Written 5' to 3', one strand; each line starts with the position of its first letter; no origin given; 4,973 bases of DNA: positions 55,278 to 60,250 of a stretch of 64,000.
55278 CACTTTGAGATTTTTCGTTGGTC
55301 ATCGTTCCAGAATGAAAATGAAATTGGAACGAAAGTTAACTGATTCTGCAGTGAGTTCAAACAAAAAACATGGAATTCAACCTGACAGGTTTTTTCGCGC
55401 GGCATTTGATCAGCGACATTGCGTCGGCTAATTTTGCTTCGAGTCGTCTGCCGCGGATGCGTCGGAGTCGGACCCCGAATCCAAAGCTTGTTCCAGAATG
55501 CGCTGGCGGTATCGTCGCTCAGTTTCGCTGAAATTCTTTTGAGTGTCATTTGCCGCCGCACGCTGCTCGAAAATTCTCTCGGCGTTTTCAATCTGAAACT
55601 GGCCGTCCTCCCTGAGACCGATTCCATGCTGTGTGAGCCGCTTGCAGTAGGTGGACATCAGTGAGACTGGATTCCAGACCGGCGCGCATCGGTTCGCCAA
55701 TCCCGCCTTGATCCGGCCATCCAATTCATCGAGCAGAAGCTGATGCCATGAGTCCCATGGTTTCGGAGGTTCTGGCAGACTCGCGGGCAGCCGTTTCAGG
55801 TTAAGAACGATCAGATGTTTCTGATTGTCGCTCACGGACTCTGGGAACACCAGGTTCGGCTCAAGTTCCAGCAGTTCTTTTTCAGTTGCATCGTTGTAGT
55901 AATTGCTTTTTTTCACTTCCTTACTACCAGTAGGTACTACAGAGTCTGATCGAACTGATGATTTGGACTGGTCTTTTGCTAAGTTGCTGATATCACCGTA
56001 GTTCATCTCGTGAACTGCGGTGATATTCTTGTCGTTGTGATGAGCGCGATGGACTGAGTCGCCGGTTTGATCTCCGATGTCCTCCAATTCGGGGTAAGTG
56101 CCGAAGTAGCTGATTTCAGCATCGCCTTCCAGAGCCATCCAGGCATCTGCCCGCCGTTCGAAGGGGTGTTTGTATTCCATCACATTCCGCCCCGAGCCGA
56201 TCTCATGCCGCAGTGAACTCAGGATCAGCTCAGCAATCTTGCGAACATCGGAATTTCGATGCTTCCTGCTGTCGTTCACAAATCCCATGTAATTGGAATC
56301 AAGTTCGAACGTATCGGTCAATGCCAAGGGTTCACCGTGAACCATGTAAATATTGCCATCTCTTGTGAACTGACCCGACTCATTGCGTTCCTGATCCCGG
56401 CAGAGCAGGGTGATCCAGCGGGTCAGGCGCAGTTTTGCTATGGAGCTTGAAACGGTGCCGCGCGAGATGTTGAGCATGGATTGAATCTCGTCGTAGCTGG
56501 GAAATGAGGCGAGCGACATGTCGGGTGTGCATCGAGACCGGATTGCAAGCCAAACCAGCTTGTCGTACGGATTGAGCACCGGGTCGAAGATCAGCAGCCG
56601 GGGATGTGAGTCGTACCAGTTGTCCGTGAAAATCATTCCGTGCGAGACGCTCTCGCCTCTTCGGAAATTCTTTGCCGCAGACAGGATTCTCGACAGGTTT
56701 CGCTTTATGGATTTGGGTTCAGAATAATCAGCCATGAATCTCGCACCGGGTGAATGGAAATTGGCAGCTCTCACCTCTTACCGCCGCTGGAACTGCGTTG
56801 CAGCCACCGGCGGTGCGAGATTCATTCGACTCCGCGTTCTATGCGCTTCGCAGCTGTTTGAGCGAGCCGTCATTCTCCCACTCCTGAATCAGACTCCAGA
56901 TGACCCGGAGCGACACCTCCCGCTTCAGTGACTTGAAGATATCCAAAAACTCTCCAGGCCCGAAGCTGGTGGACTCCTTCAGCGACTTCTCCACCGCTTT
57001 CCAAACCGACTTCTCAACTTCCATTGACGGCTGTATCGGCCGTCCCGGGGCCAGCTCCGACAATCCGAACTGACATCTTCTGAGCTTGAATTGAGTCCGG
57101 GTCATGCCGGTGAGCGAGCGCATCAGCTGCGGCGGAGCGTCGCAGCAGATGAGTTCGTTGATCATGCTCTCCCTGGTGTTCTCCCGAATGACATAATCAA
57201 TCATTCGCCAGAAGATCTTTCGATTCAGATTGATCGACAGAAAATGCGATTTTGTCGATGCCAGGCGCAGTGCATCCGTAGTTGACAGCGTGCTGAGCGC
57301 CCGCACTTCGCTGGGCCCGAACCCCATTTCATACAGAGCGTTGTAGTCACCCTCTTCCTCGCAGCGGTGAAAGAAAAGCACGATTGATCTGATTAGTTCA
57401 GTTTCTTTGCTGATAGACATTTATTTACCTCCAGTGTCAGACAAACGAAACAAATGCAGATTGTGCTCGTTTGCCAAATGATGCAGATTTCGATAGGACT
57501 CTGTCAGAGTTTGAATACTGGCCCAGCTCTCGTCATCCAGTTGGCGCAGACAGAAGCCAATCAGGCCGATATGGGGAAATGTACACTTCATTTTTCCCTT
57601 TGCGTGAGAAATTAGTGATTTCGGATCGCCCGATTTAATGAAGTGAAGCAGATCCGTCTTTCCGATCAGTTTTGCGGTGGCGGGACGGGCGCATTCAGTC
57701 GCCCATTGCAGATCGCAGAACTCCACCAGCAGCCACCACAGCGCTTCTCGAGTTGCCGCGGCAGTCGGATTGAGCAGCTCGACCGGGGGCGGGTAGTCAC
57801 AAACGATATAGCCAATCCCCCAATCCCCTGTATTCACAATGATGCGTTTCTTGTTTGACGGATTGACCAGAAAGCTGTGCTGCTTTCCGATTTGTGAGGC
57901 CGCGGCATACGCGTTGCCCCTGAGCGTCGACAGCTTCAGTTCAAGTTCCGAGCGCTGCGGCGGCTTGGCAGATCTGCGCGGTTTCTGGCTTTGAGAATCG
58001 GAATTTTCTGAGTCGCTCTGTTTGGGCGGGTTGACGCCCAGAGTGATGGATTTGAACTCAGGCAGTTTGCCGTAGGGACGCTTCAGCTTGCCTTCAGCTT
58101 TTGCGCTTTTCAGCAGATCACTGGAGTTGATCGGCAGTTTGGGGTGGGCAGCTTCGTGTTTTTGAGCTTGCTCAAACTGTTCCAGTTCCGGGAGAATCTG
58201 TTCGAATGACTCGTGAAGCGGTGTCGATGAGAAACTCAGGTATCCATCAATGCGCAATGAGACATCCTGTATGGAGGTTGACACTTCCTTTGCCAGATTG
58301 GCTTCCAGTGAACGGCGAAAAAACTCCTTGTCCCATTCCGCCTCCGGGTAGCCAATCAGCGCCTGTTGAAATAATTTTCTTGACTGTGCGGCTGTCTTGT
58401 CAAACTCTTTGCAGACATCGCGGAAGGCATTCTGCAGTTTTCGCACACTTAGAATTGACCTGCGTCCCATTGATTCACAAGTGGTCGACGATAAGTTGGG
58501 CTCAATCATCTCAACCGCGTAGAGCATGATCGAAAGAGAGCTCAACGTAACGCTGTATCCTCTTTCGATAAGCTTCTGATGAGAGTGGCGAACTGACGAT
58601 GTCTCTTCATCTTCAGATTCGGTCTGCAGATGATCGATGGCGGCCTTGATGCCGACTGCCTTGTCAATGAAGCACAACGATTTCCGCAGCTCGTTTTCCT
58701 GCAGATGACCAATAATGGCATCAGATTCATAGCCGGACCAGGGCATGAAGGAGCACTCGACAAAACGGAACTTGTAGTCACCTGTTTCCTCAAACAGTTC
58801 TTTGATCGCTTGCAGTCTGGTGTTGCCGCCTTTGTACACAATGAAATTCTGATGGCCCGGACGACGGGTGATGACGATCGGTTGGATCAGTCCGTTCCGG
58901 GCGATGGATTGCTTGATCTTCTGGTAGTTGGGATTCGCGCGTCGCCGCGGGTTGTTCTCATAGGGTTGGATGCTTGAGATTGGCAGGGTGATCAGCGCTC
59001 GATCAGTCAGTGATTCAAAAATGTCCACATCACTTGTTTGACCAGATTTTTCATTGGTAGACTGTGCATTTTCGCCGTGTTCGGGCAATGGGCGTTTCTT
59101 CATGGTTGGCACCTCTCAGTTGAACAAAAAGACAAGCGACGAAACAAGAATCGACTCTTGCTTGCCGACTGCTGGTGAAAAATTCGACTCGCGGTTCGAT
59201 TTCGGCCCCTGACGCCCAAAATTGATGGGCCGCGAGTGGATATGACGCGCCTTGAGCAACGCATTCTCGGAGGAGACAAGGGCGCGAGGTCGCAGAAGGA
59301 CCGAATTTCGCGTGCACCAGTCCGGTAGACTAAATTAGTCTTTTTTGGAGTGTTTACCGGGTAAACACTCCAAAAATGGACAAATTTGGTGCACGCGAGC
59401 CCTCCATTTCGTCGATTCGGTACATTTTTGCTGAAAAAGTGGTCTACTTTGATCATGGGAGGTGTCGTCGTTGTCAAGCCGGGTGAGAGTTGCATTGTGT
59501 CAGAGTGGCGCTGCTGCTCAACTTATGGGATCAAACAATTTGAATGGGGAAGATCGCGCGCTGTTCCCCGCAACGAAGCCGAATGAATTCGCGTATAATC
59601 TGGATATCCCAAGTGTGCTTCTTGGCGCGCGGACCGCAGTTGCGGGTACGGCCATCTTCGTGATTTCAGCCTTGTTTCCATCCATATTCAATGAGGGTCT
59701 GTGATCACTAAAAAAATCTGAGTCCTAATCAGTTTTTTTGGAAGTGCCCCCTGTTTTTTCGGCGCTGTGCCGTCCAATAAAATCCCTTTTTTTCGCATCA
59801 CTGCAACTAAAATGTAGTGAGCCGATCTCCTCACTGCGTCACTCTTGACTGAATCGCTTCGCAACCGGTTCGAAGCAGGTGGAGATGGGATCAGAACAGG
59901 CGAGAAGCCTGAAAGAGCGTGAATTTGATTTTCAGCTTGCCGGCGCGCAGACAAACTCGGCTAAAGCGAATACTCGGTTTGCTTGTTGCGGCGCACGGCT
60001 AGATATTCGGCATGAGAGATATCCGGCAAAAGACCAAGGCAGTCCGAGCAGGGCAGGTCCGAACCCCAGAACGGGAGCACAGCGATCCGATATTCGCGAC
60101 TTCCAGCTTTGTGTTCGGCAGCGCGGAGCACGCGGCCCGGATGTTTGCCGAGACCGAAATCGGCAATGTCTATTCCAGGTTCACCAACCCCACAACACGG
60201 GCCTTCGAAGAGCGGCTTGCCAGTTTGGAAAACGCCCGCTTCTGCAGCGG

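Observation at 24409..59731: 35.3-kb ICE-like island precisely delimited by a perfect 22-bp direct repeat between sixA and metZ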

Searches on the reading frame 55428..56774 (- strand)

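Call 10: search_protein_families(library=pfam, proteins=[window:55428-56774:-])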
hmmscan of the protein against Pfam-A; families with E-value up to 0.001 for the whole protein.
window:55428-56774:- (448 aa): 1 family
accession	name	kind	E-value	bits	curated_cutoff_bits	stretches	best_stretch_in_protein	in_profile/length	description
PF13730.12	HTH_36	-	7.5e-05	22.9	25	1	67-121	3-55/55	Helix-turn-helix domain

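Call 14: search_protein_families(library=ncbifam, proteins=[window:55428-56774:-])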
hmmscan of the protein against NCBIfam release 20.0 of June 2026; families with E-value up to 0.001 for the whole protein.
window:55428-56774:- (448 aa): 1 family
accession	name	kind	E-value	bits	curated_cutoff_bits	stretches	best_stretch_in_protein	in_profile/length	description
NF040582.1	STY4528_fam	equivalog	2.3e-41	142.9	130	1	45-331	1-284/323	STY4528 family pathogenicity island replication protein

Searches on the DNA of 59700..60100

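Call 39: search_rna_families(source=window, start=59700, end=60100, threshold=evalue, max_evalue=1, show_alignments=2)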
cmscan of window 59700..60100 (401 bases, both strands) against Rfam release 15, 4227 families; matches with E-value up to 1: 0.
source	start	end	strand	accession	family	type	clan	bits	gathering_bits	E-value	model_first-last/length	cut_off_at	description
